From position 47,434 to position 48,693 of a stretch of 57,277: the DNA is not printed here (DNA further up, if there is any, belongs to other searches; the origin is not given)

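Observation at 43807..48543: DegV (fatty-acid-binding family) domain fused to the N-terminus of a double-Cache hybrid histidine kinase with Hpt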

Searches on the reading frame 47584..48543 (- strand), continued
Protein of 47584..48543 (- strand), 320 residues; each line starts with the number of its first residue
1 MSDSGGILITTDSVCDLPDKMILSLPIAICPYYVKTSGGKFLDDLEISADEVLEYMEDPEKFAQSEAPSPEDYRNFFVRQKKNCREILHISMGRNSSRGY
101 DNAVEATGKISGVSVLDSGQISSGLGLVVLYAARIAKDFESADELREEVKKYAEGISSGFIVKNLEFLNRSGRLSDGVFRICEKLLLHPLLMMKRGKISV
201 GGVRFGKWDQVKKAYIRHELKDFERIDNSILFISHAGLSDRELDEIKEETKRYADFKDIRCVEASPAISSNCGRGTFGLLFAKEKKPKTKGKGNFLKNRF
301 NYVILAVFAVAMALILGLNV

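Call 64: search_solved_structures(query=window:47674-48543:-, max_evalue=1e-7, show_alignments=5)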
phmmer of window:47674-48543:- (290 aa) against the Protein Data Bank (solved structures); distinct sequences matched with E-value up to 1e-7: 12.
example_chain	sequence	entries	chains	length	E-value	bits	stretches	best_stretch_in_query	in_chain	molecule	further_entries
2dt8_A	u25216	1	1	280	8e-20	74.8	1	7-278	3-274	DegV family protein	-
4x9x_A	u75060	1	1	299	1.8e-17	67.1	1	8-283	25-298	DegV domain-containing protein MW1315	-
1pzx_A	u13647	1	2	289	3.5e-16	62.9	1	7-282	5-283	Hypothetical protein APC36103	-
3nyi_A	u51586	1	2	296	1.8e-12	50.7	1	9-254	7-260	fat acid-binding protein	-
6mh9_A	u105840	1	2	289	1.1e-08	38.3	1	7-282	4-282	Fatty Acid Kinase (Fak) B1 protein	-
6nyu_A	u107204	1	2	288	2.4e-08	37.2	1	7-282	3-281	DegV domain-containing protein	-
7sg3_A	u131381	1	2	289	2.8e-08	36.9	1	7-282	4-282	Fatty Acid Kinase B1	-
3pl5_A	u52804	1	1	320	2.8e-08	36.9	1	8-280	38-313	Putative uncharacterized protein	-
5woo_A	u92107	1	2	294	3.7e-08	36.5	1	7-282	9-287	EDD domain protein, DegV family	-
6alw_A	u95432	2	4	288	4.3e-08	36.3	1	7-282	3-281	EDD domain protein, DegV family | Fatty acid Kinase (Fak) B1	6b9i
5uto_A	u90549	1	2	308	4.4e-08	36.3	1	7-282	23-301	EDD domain protein, DegV family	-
7w7h_E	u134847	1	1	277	6.3e-08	35.8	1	7-281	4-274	Uncharacterized protein conserved in bacteria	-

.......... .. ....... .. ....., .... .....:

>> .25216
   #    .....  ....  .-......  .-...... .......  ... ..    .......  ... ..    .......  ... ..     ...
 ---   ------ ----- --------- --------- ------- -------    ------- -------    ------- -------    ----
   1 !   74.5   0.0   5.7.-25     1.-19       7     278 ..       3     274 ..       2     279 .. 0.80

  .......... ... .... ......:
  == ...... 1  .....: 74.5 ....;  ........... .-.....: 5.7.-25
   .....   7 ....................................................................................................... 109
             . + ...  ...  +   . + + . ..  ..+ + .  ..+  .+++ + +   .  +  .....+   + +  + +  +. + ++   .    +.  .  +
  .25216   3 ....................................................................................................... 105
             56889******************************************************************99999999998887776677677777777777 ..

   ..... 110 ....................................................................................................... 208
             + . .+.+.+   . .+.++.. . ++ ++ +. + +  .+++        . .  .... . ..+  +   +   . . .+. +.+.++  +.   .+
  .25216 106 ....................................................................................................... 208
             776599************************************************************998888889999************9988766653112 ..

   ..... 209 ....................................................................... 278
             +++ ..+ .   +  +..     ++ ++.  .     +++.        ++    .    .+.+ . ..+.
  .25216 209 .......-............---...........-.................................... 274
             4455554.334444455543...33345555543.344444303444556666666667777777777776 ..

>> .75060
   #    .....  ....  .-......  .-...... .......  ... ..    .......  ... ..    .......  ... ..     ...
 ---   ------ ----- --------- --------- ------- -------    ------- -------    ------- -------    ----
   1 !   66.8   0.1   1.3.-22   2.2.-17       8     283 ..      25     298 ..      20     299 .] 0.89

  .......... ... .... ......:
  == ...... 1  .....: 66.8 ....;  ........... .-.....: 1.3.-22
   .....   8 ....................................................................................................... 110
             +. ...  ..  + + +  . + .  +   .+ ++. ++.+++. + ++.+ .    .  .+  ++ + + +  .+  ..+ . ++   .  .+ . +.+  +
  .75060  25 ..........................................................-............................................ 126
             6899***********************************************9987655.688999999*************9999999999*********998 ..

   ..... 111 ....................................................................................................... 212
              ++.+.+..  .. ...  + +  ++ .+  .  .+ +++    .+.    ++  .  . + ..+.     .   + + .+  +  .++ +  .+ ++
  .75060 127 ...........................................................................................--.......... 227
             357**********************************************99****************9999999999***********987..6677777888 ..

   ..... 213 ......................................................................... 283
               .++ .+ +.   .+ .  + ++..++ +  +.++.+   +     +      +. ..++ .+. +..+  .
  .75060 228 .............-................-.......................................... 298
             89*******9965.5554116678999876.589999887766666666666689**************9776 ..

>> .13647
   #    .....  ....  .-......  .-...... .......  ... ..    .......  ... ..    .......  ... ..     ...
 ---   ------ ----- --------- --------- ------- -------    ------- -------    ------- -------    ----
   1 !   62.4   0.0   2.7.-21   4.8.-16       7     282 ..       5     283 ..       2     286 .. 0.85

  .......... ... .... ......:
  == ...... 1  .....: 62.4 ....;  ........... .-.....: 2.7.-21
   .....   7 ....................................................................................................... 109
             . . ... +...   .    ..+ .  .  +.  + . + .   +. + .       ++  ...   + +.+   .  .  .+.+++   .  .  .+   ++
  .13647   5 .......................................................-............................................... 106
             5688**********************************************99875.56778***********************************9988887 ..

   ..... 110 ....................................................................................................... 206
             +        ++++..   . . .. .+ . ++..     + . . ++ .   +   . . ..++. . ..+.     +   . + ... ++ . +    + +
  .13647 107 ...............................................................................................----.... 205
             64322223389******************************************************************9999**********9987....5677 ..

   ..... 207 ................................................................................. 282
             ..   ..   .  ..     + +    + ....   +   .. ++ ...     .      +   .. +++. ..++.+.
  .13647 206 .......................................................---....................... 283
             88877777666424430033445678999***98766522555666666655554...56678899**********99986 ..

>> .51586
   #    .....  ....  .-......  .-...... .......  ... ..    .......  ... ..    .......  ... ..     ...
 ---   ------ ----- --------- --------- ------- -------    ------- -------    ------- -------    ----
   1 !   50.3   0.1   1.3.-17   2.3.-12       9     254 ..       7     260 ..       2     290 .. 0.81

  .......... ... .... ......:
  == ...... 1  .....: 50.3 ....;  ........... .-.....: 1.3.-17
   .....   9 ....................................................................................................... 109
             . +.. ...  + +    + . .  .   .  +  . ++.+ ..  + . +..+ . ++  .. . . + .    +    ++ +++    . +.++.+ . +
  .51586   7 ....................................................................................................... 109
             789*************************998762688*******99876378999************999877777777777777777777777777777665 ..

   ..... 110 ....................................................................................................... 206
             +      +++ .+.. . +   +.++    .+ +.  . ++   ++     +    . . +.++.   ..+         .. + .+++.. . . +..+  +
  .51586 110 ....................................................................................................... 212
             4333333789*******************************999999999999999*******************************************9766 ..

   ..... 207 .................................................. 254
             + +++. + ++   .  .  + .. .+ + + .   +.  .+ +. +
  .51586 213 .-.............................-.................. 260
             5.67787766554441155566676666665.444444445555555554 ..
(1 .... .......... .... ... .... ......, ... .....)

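Call 82: search_solved_structures(query=A1, max_evalue=0.00001, show_alignments=5)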
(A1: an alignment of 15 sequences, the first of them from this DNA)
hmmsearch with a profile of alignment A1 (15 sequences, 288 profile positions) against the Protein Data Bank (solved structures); distinct sequences matched with E-value up to 0.00001: 25.
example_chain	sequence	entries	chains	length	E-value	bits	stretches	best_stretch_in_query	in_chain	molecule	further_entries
2dt8_A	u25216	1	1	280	2e-40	141.8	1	5-278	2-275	DegV family protein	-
1pzx_A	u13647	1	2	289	5.3e-37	130.6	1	4-283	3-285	Hypothetical protein APC36103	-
4x9x_A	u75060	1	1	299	6.6e-37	130.3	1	6-282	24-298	DegV domain-containing protein MW1315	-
3fys_A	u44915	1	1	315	1.3e-30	109.6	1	4-280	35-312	Protein degV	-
6mh9_A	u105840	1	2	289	1.8e-27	99.3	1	4-282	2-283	Fatty Acid Kinase (Fak) B1 protein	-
7sg3_A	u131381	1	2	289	3.9e-27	98.2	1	4-282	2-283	Fatty Acid Kinase B1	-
5woo_A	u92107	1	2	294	1.1e-26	96.8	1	3-282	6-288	EDD domain protein, DegV family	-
5uto_A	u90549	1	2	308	1.3e-26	96.5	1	3-282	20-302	EDD domain protein, DegV family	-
6nyu_A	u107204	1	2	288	1.4e-26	96.5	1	5-282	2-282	DegV domain-containing protein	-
6alw_A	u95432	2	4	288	3e-26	95.3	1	5-282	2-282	EDD domain protein, DegV family | Fatty acid Kinase (Fak) B1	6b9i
6dj6_A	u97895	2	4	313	5.3e-26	94.5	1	4-279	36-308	Fatty Acid Kinase (Fak) B2 protein (SPR1019)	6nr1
7scl_A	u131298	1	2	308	6.4e-26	94.3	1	3-282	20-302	Fatty Acid Kinase B1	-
6nm1_A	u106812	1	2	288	6.4e-26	94.3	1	5-282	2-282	Fatty acid Kinase (Fak) B1 protein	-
7w7h_E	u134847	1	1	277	2.2e-25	92.5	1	5-279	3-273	Uncharacterized protein conserved in bacteria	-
1vpv_A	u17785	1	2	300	8.1e-25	90.6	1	3-278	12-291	UPF0230 protein TM1468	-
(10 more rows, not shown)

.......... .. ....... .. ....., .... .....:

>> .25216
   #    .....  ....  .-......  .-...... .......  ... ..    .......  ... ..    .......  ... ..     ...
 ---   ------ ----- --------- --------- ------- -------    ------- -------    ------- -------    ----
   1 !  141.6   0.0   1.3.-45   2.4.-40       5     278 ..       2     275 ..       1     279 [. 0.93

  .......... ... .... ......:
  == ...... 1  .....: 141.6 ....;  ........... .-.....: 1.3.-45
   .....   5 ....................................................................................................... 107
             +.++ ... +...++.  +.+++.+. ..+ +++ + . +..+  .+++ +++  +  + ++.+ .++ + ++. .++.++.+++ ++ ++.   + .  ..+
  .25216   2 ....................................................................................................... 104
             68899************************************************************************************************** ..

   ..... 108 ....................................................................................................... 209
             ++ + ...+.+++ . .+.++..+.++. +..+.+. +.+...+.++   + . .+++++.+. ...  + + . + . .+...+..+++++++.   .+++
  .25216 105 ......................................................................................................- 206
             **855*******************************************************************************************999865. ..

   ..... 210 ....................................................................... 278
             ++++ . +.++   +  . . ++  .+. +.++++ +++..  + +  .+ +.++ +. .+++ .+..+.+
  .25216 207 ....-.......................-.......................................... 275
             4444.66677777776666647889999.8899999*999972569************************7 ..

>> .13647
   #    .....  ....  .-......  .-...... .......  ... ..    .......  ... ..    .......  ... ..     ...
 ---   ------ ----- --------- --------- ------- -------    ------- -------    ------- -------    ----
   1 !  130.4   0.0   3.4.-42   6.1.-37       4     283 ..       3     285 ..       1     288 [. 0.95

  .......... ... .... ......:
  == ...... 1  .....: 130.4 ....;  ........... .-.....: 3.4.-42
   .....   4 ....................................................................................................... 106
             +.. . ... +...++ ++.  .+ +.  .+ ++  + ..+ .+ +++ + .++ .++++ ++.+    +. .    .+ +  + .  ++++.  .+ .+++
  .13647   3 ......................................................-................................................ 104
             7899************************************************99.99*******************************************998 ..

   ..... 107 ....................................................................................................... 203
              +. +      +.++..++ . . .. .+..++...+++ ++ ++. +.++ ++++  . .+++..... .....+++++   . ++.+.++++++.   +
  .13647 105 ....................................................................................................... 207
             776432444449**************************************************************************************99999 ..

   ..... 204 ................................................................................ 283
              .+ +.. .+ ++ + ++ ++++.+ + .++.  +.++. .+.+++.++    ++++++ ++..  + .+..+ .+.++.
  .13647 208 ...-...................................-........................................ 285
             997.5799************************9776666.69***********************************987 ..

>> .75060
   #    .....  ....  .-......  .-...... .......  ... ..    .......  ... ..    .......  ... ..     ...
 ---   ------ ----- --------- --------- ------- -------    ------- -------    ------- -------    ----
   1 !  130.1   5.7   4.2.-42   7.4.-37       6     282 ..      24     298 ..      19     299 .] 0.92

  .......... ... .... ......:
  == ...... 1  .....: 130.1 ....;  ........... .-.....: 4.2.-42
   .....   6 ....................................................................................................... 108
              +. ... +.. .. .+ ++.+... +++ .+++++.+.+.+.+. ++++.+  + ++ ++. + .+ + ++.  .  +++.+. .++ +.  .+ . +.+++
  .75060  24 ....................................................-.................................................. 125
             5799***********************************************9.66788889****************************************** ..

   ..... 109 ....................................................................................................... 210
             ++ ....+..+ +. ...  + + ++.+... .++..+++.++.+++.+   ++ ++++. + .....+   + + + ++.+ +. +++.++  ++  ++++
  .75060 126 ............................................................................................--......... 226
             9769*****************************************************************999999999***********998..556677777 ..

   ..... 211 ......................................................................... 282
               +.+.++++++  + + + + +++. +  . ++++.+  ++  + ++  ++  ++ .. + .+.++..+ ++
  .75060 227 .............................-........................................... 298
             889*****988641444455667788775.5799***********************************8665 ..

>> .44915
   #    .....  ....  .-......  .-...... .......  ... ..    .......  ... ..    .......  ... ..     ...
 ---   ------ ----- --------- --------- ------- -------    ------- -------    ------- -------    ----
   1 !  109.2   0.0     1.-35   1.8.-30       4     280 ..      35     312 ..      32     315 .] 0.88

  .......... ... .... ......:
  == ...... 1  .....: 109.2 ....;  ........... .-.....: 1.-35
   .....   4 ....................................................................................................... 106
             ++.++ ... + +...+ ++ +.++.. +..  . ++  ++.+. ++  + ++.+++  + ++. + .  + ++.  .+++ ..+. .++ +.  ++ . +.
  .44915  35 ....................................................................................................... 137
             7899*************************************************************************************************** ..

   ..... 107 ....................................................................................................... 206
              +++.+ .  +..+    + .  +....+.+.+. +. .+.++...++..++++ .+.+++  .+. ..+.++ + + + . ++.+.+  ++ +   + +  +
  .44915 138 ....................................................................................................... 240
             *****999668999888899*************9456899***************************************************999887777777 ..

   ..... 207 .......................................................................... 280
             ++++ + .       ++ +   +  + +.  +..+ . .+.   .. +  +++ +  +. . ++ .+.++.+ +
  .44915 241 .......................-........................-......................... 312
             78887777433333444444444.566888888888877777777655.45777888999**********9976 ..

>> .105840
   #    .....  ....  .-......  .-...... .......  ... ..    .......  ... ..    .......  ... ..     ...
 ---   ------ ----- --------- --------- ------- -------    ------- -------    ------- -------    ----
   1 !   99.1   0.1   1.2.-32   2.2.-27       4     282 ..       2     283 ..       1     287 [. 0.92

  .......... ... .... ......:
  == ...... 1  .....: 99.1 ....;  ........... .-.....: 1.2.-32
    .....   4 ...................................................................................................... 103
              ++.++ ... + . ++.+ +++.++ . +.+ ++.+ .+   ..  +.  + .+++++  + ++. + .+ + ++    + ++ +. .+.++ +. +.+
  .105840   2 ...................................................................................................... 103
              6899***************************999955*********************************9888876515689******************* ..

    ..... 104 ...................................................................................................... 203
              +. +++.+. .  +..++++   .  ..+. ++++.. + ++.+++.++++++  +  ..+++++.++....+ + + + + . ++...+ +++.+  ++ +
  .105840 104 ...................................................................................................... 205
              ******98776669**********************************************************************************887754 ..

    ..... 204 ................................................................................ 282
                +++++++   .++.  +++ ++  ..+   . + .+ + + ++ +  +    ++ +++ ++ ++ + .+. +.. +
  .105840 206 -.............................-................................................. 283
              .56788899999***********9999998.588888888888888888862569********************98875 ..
